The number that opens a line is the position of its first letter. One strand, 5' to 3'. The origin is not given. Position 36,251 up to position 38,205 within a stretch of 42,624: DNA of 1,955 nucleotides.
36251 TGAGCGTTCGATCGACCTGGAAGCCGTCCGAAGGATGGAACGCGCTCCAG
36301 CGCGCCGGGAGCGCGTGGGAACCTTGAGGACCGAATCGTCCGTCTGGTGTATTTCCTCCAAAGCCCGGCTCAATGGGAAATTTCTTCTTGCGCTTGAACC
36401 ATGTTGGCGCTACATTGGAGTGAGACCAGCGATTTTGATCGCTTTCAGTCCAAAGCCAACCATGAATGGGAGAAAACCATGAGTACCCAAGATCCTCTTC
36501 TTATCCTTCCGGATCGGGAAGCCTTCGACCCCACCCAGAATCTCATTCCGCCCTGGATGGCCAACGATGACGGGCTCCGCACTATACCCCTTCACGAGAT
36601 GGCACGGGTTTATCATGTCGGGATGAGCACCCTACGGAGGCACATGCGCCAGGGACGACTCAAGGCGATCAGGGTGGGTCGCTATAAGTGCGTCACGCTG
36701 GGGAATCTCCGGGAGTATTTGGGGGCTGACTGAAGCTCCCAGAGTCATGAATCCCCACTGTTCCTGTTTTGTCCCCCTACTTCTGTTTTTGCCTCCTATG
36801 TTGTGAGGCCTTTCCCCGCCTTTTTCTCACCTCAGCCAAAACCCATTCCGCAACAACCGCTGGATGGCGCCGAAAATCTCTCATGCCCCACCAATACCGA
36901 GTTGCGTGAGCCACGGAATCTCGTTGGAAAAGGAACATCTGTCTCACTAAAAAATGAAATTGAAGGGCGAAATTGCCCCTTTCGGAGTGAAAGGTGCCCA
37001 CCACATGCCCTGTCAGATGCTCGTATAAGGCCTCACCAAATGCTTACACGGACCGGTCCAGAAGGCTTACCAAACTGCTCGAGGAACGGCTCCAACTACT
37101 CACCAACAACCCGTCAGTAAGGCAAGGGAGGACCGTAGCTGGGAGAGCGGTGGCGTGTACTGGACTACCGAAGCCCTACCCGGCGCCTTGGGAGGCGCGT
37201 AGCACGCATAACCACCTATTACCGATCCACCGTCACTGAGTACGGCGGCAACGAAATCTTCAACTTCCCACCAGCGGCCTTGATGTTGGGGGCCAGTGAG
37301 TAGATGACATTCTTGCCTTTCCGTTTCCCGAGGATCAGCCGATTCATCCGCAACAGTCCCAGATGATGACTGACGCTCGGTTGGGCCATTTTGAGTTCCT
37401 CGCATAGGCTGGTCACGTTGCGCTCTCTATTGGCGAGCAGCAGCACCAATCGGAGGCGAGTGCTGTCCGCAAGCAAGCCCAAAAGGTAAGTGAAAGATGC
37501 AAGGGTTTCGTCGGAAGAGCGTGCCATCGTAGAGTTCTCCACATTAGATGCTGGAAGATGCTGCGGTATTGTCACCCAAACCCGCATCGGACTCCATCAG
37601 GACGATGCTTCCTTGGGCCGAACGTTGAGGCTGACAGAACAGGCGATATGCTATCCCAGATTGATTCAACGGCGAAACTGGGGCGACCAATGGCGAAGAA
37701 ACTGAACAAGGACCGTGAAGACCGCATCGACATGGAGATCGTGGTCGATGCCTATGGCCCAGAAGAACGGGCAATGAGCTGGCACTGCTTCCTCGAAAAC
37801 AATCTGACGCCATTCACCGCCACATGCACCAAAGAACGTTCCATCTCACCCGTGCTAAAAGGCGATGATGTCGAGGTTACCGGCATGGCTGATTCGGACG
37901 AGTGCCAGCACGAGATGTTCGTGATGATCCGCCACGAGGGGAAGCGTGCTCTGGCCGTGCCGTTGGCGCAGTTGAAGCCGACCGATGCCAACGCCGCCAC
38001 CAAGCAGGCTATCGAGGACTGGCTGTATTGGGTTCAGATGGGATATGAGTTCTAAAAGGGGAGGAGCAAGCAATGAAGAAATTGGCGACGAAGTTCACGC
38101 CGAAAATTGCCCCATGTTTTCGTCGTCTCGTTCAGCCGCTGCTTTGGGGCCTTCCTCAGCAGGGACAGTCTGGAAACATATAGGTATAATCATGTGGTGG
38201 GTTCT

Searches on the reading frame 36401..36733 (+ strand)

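Call 61: search_protein_families(library=pfam, proteins=[window:36401-36733:+], max_evalue=0.001)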
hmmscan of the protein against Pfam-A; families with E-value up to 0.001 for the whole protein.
window:36401-36733:+ (110 aa): 1 family
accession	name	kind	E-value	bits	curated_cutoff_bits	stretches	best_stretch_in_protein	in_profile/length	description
PF12728.13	HTH_17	-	0.00011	22.8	27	1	66-95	6-35/51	Helix-turn-helix domain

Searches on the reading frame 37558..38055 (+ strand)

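Call 61: search_protein_families(library=pfam, proteins=[window:37558-38055:+], max_evalue=0.001)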
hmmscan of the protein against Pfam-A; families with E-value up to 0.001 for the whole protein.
window:37558-38055:+ (165 aa): 1 family
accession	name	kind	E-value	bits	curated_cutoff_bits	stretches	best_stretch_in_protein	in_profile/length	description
PF11535.13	Calci_bind_CcbP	-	3.2e-35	121.2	21.5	1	55-159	1-105/105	Calcium binding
